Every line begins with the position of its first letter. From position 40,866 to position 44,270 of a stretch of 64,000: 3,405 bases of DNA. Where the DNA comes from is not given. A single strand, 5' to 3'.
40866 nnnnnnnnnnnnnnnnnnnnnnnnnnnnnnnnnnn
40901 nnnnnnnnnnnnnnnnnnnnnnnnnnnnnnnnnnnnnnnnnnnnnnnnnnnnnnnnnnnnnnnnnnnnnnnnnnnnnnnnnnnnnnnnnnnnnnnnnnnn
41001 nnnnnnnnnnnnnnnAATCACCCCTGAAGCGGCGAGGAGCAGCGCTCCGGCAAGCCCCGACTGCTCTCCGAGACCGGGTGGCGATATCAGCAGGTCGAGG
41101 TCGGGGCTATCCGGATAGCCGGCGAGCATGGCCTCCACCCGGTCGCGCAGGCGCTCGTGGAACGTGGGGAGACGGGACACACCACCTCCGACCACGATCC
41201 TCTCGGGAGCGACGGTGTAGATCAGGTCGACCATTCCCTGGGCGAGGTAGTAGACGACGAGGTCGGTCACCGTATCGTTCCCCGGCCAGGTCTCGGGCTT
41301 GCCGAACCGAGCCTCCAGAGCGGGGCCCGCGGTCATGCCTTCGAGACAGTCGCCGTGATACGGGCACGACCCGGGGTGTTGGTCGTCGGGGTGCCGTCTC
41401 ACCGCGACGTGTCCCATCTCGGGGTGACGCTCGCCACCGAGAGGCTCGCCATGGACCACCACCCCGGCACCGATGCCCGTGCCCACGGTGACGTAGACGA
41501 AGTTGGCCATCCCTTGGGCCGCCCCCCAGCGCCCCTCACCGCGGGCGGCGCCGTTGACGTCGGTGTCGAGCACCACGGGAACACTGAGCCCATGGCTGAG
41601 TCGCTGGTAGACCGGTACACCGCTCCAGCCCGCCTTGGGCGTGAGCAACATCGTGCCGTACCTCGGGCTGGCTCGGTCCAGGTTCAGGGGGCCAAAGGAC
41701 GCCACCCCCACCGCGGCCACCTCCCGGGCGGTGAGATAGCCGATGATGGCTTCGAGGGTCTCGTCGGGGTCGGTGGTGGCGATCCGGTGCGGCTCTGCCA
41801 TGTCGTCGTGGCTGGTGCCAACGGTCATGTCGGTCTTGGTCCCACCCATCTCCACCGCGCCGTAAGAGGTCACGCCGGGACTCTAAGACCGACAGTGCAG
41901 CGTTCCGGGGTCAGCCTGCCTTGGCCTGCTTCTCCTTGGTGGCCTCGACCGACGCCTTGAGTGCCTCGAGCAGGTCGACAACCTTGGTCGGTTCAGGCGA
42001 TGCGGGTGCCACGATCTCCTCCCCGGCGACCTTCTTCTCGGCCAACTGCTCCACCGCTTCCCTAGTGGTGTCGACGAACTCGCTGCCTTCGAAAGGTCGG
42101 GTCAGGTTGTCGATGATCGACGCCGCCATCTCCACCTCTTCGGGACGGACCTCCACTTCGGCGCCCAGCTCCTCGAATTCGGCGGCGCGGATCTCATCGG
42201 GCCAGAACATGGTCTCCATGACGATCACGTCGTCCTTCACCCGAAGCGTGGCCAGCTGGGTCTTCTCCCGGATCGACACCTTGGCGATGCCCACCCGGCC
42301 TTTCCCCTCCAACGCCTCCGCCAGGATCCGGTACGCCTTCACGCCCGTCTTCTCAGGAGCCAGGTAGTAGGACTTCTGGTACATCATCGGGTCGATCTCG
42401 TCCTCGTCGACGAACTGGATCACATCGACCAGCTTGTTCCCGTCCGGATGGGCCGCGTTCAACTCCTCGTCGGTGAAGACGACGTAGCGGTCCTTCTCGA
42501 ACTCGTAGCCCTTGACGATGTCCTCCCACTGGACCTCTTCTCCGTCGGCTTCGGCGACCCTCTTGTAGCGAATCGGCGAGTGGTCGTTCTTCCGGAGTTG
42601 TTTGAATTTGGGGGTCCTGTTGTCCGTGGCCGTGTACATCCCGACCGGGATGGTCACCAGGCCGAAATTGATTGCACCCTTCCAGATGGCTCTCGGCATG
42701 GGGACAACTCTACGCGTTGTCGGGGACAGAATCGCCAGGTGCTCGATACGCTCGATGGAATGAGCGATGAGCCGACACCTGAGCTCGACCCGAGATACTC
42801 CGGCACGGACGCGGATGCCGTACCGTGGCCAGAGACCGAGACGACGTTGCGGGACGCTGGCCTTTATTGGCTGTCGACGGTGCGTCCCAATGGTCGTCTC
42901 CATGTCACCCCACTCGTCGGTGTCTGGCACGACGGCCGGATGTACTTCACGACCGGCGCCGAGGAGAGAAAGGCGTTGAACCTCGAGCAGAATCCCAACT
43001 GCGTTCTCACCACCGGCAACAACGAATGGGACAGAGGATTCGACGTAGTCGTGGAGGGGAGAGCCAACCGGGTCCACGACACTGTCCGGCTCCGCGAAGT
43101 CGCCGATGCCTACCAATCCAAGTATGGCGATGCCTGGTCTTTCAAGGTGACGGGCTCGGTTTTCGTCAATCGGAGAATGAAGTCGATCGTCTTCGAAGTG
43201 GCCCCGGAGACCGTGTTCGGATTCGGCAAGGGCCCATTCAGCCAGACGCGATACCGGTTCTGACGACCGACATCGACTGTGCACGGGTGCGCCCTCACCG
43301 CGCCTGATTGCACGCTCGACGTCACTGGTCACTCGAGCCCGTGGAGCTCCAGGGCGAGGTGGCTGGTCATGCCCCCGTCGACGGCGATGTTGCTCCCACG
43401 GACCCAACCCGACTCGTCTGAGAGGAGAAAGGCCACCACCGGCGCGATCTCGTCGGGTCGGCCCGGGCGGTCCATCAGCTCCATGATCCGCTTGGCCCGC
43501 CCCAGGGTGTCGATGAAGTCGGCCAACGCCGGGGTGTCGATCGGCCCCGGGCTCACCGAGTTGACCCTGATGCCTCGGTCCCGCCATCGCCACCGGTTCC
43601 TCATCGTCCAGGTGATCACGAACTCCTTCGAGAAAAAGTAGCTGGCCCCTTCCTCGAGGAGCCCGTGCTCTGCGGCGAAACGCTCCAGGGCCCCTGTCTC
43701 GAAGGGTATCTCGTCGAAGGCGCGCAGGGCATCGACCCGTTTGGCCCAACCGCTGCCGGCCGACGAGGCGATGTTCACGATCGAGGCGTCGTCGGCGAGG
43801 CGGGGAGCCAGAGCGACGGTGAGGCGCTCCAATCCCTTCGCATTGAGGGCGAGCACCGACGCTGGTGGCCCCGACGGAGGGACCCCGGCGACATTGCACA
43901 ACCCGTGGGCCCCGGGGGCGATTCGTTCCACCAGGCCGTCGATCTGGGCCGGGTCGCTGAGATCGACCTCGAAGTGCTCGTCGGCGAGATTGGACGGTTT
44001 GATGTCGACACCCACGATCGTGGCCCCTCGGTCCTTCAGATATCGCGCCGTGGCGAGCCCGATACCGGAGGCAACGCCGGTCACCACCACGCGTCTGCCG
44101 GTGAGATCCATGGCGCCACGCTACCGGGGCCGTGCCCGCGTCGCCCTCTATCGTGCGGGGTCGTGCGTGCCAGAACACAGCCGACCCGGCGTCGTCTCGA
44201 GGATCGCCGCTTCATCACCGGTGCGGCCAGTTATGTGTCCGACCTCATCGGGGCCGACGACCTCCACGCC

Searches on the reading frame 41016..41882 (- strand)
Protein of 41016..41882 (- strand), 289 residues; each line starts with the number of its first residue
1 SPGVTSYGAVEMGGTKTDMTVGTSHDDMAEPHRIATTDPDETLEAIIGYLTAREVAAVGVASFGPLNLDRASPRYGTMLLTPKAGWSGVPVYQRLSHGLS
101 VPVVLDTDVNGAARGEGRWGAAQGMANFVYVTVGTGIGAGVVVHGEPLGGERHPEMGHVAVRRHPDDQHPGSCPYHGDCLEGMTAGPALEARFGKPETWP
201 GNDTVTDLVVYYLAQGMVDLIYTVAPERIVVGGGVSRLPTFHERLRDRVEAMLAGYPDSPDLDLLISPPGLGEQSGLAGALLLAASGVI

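Call 94: search_protein_families(library=pfam, proteins=[window:41016-41882:-], max_evalue=0.0001)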
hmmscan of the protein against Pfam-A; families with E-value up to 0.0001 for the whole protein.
window:41016-41882:- (289 aa): 1 family
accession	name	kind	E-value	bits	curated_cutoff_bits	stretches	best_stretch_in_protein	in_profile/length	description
PF00480.26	ROK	-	1.6e-55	189.2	22.9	1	7-285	1-292/294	ROK family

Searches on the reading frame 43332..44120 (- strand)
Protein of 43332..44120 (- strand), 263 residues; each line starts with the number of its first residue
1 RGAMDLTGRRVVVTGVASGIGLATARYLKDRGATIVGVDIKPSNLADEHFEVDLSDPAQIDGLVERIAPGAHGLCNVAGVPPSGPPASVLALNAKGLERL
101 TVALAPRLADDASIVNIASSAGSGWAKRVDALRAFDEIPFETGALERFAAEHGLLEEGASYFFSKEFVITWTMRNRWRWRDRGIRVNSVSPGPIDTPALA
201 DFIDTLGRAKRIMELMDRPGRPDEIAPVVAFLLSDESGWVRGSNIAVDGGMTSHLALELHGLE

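Call 94: search_protein_families(library=pfam, proteins=[window:43332-44120:-], max_evalue=0.0001)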
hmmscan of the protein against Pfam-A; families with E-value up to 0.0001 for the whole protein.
window:43332-44120:- (263 aa): 3 families
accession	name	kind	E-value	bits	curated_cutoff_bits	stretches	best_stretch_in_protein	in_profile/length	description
PF13561.12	adh_short_C2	-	1.9e-31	109.9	27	2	155-252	137-236/236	Enoyl-(Acyl carrier protein) reductase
PF00106.31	adh_short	-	1.4e-17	64.3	26.6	1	10-123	2-140/195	short chain dehydrogenase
PF01370.27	Epimerase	-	2.1e-05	24.5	20.9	1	11-121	1-117/240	NAD dependent epimerase/dehydratase family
